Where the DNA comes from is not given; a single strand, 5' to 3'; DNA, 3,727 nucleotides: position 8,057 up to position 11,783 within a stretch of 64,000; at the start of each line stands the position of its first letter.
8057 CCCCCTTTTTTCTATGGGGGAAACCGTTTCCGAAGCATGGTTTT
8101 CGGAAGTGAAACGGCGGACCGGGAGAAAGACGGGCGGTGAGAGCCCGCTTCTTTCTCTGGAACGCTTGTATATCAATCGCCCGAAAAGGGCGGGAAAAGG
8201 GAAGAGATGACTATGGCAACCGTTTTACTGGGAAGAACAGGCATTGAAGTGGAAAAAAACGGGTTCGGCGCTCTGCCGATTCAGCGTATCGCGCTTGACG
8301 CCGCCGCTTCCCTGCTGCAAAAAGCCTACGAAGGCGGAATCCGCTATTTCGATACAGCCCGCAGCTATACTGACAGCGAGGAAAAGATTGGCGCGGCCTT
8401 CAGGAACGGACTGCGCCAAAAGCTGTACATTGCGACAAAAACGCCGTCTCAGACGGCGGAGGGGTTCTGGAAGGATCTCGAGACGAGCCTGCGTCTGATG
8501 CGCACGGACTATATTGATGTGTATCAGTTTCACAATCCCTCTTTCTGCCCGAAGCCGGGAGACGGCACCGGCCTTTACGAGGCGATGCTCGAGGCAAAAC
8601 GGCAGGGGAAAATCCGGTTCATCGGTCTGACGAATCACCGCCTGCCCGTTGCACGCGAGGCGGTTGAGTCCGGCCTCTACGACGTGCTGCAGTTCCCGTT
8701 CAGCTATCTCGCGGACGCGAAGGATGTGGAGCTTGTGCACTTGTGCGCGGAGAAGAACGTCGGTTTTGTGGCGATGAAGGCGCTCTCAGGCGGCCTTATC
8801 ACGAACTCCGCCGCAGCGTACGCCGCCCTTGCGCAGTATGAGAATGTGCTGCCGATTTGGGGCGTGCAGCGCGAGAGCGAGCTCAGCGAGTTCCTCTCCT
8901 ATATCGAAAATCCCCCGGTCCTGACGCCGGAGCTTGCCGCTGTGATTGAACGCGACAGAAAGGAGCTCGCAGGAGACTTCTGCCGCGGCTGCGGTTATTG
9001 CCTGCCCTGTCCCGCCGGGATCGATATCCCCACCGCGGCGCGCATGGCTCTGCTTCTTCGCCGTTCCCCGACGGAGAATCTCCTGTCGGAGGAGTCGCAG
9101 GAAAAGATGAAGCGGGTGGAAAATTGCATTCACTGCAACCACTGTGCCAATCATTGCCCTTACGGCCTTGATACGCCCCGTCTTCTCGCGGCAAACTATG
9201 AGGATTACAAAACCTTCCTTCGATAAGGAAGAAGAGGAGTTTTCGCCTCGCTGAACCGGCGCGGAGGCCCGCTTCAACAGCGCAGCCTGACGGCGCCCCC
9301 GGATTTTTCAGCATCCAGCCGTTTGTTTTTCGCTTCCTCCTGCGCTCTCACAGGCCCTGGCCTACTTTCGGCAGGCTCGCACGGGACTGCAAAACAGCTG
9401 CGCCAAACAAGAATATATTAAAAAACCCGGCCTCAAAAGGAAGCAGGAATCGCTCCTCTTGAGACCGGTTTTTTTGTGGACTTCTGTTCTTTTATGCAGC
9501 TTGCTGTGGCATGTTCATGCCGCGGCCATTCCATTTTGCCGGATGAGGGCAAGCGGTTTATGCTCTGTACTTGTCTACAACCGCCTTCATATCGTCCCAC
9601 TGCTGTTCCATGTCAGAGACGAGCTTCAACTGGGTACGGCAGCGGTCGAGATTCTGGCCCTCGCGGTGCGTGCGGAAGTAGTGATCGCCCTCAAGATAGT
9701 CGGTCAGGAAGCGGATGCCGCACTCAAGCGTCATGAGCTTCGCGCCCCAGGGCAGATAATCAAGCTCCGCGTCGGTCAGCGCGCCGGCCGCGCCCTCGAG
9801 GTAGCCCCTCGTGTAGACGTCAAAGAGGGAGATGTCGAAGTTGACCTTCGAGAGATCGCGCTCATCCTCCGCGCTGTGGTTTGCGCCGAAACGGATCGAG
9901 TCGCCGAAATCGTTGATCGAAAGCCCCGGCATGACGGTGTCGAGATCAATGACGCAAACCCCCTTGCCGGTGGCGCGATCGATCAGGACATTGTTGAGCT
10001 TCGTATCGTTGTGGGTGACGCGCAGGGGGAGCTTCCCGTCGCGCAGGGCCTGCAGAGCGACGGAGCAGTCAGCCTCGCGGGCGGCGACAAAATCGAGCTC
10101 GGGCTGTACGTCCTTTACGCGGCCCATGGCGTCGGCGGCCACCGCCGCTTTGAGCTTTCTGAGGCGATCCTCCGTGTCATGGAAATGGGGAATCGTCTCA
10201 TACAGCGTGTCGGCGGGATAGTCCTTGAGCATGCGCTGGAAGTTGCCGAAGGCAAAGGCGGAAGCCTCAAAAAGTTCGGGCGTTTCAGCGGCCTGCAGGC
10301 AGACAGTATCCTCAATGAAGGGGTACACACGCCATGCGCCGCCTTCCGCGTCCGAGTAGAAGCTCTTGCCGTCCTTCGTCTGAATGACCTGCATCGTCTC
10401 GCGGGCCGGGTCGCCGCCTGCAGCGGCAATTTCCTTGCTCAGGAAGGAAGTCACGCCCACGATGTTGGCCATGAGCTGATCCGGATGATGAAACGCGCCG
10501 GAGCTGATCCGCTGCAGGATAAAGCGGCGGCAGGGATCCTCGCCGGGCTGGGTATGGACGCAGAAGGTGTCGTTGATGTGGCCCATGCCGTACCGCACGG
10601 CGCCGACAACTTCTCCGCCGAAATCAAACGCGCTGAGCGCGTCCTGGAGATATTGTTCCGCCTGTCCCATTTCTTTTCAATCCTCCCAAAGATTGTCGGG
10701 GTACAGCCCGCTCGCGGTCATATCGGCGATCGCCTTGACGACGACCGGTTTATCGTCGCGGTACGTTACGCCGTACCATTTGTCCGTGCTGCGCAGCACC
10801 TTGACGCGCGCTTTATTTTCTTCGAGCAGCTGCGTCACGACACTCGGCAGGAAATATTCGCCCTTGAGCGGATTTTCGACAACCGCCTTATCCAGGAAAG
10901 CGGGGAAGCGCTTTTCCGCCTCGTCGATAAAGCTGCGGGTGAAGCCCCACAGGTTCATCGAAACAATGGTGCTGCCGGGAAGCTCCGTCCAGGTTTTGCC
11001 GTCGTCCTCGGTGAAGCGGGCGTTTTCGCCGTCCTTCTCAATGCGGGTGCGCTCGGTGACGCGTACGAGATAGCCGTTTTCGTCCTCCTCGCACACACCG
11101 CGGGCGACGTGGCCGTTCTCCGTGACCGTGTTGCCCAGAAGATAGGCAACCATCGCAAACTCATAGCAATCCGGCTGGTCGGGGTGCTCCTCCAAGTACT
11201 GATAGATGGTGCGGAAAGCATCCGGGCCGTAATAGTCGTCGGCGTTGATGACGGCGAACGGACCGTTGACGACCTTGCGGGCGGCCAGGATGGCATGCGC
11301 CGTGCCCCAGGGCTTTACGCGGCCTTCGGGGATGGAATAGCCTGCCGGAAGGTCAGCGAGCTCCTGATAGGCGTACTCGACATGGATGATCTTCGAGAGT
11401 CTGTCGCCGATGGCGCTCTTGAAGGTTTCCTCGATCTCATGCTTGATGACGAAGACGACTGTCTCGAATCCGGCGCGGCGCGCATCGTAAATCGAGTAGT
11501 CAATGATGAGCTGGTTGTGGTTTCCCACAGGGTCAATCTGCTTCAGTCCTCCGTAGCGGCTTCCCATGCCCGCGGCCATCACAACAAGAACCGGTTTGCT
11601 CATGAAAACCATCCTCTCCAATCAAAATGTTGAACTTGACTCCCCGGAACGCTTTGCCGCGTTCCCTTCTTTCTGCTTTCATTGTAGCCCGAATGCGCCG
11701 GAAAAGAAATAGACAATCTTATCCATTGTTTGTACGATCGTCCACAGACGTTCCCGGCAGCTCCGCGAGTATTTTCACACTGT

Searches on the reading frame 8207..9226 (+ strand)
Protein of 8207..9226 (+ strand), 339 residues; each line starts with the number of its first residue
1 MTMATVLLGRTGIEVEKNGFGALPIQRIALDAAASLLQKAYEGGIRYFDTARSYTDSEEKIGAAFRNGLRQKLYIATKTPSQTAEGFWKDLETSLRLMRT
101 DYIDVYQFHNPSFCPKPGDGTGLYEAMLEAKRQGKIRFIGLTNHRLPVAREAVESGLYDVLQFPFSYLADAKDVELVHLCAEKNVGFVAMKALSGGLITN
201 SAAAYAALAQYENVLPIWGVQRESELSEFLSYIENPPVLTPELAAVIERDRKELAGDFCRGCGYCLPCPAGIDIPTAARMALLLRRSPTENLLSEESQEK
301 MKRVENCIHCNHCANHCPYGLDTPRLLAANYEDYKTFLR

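Call 53: search_protein_families(library=pfam, proteins=[window:8207-9226:+], max_evalue=0.00001)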
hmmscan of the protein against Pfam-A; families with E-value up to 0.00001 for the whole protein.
window:8207-9226:+ (339 aa): 3 families
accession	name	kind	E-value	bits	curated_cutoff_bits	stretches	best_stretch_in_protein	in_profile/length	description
PF00248.27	Aldo_ket_red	-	3.5e-32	112.1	24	1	25-200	11-199/291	Aldo/keto reductase family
PF13534.11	Fer4_17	-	1.7e-09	38.5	22.2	1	258-322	1-61/61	4Fe-4S dicluster domain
PF13187.11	Fer4_9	-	1.1e-07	32.2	27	1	259-320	2-50/52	4Fe-4S dicluster domain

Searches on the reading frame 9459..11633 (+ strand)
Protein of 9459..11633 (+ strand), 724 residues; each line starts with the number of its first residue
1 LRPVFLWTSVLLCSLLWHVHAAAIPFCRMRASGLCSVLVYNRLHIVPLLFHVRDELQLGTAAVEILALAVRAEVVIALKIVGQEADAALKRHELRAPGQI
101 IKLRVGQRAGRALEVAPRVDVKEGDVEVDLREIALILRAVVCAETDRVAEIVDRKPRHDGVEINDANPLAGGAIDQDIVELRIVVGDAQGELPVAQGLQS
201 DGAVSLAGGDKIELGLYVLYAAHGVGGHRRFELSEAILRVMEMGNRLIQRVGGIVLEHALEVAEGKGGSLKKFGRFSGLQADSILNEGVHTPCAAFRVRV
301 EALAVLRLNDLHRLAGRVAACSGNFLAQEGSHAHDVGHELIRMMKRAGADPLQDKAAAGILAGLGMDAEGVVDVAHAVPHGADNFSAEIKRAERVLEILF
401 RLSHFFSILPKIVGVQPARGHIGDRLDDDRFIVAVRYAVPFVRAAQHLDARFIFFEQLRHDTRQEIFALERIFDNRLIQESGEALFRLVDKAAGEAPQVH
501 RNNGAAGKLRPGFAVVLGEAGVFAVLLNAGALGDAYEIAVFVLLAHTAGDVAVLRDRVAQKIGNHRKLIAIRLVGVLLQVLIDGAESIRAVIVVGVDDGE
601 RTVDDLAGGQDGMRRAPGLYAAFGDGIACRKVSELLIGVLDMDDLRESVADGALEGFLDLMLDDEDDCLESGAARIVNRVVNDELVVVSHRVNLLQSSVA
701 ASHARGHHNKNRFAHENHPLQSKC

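Call 51: find_encoding_contigs(protein=window:9459-11633:+, flank=10000, max_places=1)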
Protein window:9459-11633:+ (724 aa): no gene with exactly this product is on record in the collection.

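Call 53: search_protein_families(library=pfam, proteins=[window:9459-11633:+], max_evalue=0.00001)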
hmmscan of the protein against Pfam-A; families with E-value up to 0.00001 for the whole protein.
window:9459-11633:+ (724 aa): 0 families
